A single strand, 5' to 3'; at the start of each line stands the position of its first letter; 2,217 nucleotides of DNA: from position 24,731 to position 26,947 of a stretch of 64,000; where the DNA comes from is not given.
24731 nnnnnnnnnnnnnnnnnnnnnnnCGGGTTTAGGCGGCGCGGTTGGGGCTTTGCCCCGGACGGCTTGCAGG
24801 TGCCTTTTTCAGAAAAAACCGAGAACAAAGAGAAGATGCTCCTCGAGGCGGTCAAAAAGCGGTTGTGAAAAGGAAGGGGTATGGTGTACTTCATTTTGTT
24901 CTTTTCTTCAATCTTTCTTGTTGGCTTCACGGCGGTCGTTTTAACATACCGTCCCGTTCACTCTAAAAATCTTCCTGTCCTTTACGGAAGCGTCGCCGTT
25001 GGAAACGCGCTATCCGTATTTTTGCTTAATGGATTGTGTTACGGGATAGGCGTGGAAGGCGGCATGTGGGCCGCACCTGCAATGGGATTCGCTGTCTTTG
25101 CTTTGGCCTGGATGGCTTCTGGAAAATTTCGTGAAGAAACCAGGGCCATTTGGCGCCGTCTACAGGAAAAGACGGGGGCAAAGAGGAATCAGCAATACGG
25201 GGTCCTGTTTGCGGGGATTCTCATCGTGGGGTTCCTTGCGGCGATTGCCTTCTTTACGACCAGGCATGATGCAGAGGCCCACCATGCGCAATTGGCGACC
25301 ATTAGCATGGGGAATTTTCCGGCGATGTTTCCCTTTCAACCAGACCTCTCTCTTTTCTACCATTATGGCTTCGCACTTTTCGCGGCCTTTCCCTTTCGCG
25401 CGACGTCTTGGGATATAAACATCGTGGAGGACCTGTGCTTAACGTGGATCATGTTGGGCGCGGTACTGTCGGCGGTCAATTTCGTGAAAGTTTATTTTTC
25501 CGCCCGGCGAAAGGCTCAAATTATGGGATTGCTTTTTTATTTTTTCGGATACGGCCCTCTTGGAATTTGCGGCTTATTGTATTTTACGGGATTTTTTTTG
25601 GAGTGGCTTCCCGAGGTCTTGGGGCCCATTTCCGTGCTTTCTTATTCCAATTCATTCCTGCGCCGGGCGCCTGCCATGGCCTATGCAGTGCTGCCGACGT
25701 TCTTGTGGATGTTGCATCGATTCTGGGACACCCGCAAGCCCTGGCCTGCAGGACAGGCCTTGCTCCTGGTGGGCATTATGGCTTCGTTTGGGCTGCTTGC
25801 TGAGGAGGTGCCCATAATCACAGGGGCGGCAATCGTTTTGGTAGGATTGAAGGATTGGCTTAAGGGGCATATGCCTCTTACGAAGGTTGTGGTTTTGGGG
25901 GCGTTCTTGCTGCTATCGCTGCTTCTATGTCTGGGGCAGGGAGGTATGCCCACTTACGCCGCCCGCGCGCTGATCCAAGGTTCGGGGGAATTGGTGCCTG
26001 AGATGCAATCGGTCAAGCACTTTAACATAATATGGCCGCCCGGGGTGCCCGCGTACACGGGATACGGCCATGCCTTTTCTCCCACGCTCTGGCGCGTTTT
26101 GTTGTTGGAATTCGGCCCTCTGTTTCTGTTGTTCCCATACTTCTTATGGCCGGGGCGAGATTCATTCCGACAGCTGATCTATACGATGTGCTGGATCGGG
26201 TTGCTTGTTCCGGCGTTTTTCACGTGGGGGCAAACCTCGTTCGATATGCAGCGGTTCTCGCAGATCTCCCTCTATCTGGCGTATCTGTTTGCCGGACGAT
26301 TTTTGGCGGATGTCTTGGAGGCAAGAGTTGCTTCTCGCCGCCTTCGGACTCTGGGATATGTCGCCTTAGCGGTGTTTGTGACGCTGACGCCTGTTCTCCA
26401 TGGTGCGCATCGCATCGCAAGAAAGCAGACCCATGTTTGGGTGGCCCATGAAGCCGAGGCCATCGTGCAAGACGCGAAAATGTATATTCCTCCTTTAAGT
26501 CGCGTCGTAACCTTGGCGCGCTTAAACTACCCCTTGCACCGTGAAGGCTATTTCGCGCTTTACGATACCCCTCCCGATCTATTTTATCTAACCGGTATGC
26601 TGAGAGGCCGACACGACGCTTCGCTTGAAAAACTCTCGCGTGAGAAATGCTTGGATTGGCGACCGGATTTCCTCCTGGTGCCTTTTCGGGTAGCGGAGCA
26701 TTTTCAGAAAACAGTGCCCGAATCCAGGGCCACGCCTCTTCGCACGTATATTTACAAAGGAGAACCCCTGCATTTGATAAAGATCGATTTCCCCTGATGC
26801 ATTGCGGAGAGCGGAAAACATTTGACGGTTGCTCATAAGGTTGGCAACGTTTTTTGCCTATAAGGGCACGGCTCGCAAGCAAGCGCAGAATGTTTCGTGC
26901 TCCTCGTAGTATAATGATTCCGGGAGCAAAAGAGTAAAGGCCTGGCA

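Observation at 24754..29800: About 5 kb low-GC island embedded in a high-GC chromosome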

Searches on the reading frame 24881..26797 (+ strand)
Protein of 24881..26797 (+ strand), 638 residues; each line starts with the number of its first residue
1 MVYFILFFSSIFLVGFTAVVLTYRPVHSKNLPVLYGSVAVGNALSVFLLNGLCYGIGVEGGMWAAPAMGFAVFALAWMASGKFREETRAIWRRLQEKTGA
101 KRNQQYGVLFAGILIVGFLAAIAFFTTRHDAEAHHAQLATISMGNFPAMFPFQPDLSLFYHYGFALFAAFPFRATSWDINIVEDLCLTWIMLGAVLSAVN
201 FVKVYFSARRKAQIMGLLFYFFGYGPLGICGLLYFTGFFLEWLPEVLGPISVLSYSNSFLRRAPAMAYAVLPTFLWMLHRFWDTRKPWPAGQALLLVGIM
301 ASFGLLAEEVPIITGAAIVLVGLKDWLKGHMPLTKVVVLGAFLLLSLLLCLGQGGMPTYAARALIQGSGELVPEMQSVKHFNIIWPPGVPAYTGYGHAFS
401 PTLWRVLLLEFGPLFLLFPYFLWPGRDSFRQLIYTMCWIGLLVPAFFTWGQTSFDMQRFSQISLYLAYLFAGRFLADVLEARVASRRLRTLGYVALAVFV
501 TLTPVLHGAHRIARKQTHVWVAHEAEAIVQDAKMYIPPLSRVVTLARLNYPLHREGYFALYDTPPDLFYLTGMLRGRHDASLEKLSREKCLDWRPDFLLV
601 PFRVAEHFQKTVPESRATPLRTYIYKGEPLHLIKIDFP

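Call 6: search_protein_families(library=pfam, proteins=[window:24881-26797:+], max_evalue=0.01)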
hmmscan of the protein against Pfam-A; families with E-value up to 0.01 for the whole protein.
window:24881-26797:+ (638 aa): 0 families

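Call 7: search_protein_families(library=ncbifam, proteins=[window:24881-26797:+], max_evalue=0.01)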
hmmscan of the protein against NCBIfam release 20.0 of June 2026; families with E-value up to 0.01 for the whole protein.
window:24881-26797:+ (638 aa): 0 families

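Call 9: find_homologous_proteins(query=window:24881-26797:+)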
Query window:24881-26797:+ (638 aa): 2 proteins with E <= 0.001 among 8000 candidates.
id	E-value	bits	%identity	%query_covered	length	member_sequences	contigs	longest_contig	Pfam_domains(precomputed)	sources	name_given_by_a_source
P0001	0.0e+0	1358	92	100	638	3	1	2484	-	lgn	-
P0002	3.9e-221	754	82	63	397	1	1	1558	-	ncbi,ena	-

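Call 20: predict_structure(protein=window:24881-26797:+)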
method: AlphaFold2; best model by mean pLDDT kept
length: 638 residues; sequences in the alignment: 1
mean_pLDDT: 40.8   pTM: 0.26
mean pLDDT of the five models: 40.8, 38.5, 36.7, 36.4, 35.9
residues with pLDDT >= 90: 0; 70-90: 0; 50-70: 34; < 50: 604
segments of 3 or more residues with pLDDT < 50: 1-12, 22-24, 26-28, 30-35, 37-39, 41-43, 45-84, 100-322, 324-329, 331-338, 341-411, 413-426, 428-437, 439-466, 476-484, 486-491, 493-638
pLDDT, mean of each block of 10 residues (from residue 1): 42 49 47 47 48 45 42 44 47 51 45 44 42 38 32 34 35 36 40 39 40 41 42 42 40 36 36 40 43 44 41 43 47 46 46 41 40 38 34 37 43 45 45 47 42 42 46 49 47 46 40 36 36 35 34 27 32 30 31 35 43 41 38 39
secondary structure, 60 per line:
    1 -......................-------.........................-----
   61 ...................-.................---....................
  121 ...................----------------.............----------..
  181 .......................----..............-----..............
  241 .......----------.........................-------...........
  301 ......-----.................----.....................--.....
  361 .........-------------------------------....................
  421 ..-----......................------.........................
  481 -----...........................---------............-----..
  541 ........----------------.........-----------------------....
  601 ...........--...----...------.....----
elements in order (helices of 4 or more, strands of 3 or more residues): H2-23 H31-55 H61-79 H81-97 H101-139 H156-168 H179-203 H208-221 H227-247 H258-282 H290-306 H312-328 H333-353 H356-369 H401-422 H428-449 H456-480 H486-512 H522-533 H539-548 H565-573 E597-601 H602-611 E621-623 E630-634

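Call 27: search_protein_representatives(protein=window:24881-26797:+)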
Query: 638 residues. Proteins with E-value up to 0.001 (for the whole library): 12; up to 1e-10: 3; up to 1e-30: 3. The best 12 are listed.
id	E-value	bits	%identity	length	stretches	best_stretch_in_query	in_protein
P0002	1.3e-221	754.2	83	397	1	240-638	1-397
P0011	3.2e-81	290.2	37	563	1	2-545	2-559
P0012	4.4e-68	246.8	34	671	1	3-618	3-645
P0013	1.9e-10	56.4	35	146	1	521-636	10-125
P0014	1.1e-06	43.9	27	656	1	17-570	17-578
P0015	9.4e-06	40.9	28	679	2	296-469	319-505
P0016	1.9e-05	39.8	28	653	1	21-234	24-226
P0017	4.5e-05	38.6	25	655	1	26-476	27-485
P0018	5.7e-05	38.3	29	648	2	4-225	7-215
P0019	1.4e-04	37.0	31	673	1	10-224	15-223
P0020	4.1e-04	35.5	26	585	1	113-507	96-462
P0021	5.1e-04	35.2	33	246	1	109-254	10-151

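Call 29: find_homologous_proteins(query=A1, max_evalue=0.001)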
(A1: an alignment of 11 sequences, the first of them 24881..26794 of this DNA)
Query A1 (11 sequences) (638 aa, profile of the alignment): 3 proteins with E <= 0.001 among 8000 candidates.
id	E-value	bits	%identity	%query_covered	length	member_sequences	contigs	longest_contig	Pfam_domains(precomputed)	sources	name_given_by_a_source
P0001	8.7e-214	730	92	100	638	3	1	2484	-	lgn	-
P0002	2.8e-114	401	82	63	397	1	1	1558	-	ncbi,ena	-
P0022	5.7e-6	43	24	23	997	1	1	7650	PF13517.13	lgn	-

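Call 30: search_protein_families(library=pfam, alignment_id=A1, max_evalue=1)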
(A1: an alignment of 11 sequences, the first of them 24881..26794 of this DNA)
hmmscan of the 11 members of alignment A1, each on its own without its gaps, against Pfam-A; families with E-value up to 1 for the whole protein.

A. member 1, window:24881-26794:+ (638 aa): 0 families

B. families by the number of members that match (of 11 scanned): 6 families
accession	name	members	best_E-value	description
PF10060.15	DUF2298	1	1.8e-07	Uncharacterized membrane protein (DUF2298)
PF07690.21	MFS_1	1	0.00039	Major Facilitator Superfamily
PF04103.21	CD20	1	0.002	CD20-like family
PF19545.4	DUF6069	1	0.017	Family of unknown function (DUF6069)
PF16913.11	PUNUT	1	0.032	Purine nucleobase transmembrane transport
PF09701.15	Cas_Cmr5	1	0.24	CRISPR-associated protein (Cas_Cmr5)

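Call 34: find_encoding_contigs(protein=P0011, flank=10000, max_places=3)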
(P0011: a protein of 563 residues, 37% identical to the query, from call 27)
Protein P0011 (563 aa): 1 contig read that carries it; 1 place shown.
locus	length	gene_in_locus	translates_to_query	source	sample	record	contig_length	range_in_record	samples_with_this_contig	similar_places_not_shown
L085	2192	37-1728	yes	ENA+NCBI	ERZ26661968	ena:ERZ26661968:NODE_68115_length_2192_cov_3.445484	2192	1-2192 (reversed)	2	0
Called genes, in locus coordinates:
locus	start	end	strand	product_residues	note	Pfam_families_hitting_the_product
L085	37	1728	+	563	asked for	-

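Call 35: find_encoding_contigs(protein=P0012, flank=10000, max_places=3)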
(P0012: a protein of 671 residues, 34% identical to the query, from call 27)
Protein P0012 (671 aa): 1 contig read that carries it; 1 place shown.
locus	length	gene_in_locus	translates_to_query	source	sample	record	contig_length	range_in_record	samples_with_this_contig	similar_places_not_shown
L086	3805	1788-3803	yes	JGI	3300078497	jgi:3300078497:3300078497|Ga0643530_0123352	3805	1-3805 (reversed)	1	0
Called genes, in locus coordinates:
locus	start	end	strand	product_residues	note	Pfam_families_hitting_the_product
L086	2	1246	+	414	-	?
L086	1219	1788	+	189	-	PF01252:Peptidase_A8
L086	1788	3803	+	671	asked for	?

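Call 39: predict_structure(alignment_id=A1)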
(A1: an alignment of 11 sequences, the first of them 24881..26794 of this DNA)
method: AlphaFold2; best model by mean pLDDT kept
length: 638 residues; sequences in the alignment: 11
mean_pLDDT: 77.6   pTM: 0.82
mean pLDDT of the five models: 77.6, 77.2, 75.9, 72.7, 71.6
residues with pLDDT >= 90: 144; 70-90: 327; 50-70: 106; < 50: 61
segments of 3 or more residues with pLDDT < 50: 101-104, 230-232, 237-258, 366-380, 564-573
pLDDT, mean of each block of 10 residues (from residue 1): 89 93 76 86 91 87 88 94 89 75 62 80 63 82 85 69 87 88 88 90 85 87 62 47 38 44 77 90 77 88 84 90 90 85 87 61 47 35 70 62 65 71 72 90 75 63 83 84 88 82 63 54 85 93 88 88 49 63 86 91 92 92 91 91
secondary structure, 60 per line:
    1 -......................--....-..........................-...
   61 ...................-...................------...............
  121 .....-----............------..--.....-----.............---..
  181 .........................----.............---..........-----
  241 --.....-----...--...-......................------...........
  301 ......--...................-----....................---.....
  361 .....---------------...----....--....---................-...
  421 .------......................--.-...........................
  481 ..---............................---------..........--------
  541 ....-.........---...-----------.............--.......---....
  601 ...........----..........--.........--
elements in order: H2-23 H26-29 H31-56 H58-79 H81-99 H106-125 H131-142 E153-157 H163-175 H179-205 H210-222 H226-235 H243-247 H262-283 H290-306 H309-327 H333-352 H356-365 E381-383 E388-391 E394-397 H401-416 H418-421 H428-446 E447-449 H454-482 H486-513 H523-532 E541-544 H546-554 E558-560 H572-584 H587-593 E597-601 H602-611 E616-625 E628-636

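Call 45: find_encoding_contigs(protein=P0014, flank=8000, max_places=2)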
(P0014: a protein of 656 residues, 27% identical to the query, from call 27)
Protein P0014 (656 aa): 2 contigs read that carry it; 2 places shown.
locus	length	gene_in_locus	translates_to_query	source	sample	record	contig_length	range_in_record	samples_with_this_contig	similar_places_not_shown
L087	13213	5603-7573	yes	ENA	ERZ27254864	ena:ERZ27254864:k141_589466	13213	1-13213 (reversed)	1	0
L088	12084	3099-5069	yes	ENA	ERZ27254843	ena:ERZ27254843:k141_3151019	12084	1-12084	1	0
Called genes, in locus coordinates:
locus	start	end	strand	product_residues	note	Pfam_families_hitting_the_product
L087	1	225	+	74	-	?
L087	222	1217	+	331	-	PF00535:Glycos_transf_2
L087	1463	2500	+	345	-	PF03706:LPG_synthase_TM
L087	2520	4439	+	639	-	PF13522:GATase_6, PF13537:GATase_7, PF12481:DUF3700 (weak), PF00733:Asn_synthase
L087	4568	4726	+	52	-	-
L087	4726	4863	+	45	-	-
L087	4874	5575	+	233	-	PF13489:Methyltransf_23, PF13847:Methyltransf_31 (weak), PF08241:Methyltransf_11, PF08242:Methyltransf_12, PF13649:Methyltransf_25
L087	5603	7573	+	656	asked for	-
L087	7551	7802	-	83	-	-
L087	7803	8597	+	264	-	PF01073:3Beta_HSD, PF01370:Epimerase, PF02719:Polysacc_synt_2 (faint), PF04321:RmlD_sub_bind, PF16363:GDP_Man_Dehyd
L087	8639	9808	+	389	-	PF13439:Glyco_transf_4, PF13579:Glyco_trans_4_4, PF20706:GT4-conflict, PF00534:Glycos_transf_1, PF13692:Glyco_trans_1_4, PF13524:Glyco_trans_1_2 (weak)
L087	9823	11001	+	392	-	PF13579:Glyco_trans_4_4, PF13439:Glyco_transf_4, PF00534:Glycos_transf_1, PF13692:Glyco_trans_1_4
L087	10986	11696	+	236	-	PF13302:Acetyltransf_3 (faint), PF13480:Acetyltransf_6 (weak), PF00583:Acetyltransf_1, PF13673:Acetyltransf_10, PF13508:Acetyltransf_7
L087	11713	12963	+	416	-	PF01041:DegT_DnrJ_EryC1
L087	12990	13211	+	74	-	?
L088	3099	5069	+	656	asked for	-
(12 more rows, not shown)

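Call 46: find_encoding_contigs(protein=P0017, flank=8000, max_places=2)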
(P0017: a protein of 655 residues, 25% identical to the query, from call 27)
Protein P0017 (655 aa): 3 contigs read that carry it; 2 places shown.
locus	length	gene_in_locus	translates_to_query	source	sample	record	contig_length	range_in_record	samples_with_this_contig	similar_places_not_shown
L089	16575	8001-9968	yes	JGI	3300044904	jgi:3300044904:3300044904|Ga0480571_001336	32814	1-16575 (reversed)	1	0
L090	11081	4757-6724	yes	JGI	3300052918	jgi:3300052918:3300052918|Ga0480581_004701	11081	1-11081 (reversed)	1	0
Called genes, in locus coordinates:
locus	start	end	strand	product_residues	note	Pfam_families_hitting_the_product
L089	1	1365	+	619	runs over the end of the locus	PF12481:DUF3700 (weak), PF13522:GATase_6, PF13537:GATase_7, PF00733:Asn_synthase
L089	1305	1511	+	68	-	-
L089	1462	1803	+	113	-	-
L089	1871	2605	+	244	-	PF00535:Glycos_transf_2, PF13641:Glyco_tranf_2_3 (weak)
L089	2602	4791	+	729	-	PF00535:Glycos_transf_2, PF13641:Glyco_tranf_2_3 (weak), PF27533:CapK_C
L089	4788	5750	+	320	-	PF01370:Epimerase, PF02719:Polysacc_synt_2, PF04321:RmlD_sub_bind, PF01073:3Beta_HSD, PF16363:GDP_Man_Dehyd, PF07993:NAD_binding_4 (weak)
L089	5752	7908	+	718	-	PF04138:GtrA_DPMS_TM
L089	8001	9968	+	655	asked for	-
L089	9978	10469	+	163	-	-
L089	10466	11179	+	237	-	PF13489:Methyltransf_23 (weak), PF13847:Methyltransf_31 (weak), PF08241:Methyltransf_11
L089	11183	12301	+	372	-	PF13439:Glyco_transf_4, PF13579:Glyco_trans_4_4, PF20706:GT4-conflict (weak), PF00534:Glycos_transf_1, PF13692:Glyco_trans_1_4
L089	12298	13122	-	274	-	PF02585:PIG-L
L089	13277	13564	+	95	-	PF02475:TRM5-TYW2_MTfase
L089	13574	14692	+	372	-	PF13439:Glyco_transf_4, PF13579:Glyco_trans_4_4 (weak), PF20706:GT4-conflict, PF00534:Glycos_transf_1, PF13692:Glyco_trans_1_4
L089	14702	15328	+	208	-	PF13489:Methyltransf_23, PF08241:Methyltransf_11, PF08242:Methyltransf_12, PF13649:Methyltransf_25 (weak), PF13847:Methyltransf_31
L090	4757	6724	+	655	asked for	-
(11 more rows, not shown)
